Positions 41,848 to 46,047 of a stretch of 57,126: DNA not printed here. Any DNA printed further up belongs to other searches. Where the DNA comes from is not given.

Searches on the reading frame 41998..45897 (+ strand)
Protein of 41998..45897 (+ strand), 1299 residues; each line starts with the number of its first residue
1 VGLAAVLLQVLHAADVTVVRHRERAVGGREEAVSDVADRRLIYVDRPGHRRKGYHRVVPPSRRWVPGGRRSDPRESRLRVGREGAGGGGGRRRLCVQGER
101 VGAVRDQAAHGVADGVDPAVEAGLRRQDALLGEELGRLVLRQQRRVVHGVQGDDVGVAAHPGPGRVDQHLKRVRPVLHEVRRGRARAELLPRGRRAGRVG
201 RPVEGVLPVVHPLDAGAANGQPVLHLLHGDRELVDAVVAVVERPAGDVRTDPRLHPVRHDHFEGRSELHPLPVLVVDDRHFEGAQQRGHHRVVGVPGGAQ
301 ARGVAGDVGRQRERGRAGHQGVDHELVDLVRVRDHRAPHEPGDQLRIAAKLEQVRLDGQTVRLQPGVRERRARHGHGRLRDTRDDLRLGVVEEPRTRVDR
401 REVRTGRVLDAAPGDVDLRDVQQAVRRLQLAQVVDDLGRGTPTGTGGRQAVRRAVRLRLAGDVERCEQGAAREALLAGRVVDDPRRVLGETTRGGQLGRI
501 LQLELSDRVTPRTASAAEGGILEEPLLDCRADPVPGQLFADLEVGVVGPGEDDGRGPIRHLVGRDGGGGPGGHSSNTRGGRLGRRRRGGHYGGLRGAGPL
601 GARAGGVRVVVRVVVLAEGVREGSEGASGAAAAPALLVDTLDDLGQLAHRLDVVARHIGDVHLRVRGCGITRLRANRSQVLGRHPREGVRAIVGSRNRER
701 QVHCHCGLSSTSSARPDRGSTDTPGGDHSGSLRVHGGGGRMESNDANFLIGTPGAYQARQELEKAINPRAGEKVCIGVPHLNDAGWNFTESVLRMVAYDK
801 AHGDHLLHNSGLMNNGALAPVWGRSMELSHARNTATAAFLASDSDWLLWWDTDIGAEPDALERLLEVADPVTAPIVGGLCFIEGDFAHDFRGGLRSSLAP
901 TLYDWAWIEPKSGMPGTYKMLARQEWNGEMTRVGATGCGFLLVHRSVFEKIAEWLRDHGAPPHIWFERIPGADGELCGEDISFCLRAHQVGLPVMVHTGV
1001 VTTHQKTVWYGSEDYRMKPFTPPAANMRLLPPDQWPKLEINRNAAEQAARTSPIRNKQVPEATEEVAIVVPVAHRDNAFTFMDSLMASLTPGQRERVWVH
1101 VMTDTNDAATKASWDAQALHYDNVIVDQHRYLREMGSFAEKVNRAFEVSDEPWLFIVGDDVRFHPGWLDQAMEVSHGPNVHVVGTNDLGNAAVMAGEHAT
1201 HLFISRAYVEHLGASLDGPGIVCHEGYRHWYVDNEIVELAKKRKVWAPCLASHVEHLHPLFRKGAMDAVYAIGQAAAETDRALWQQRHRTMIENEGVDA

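Call 11: search_protein_families(library=phrogs, proteins=[window:41998-45897:+], max_evalue=0.001)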
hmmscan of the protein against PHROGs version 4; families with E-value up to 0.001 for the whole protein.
window:41998-45897:+ (1299 aa): 2 families
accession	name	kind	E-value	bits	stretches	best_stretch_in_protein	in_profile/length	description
phrog_34859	-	moron, auxiliary metabolic gene and host takeover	4.1e-15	57.1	1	829-1012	53-220/247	glycosyltransferase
phrog_1574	-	unknown function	4.5e-10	40.7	1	842-1008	82-232/240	-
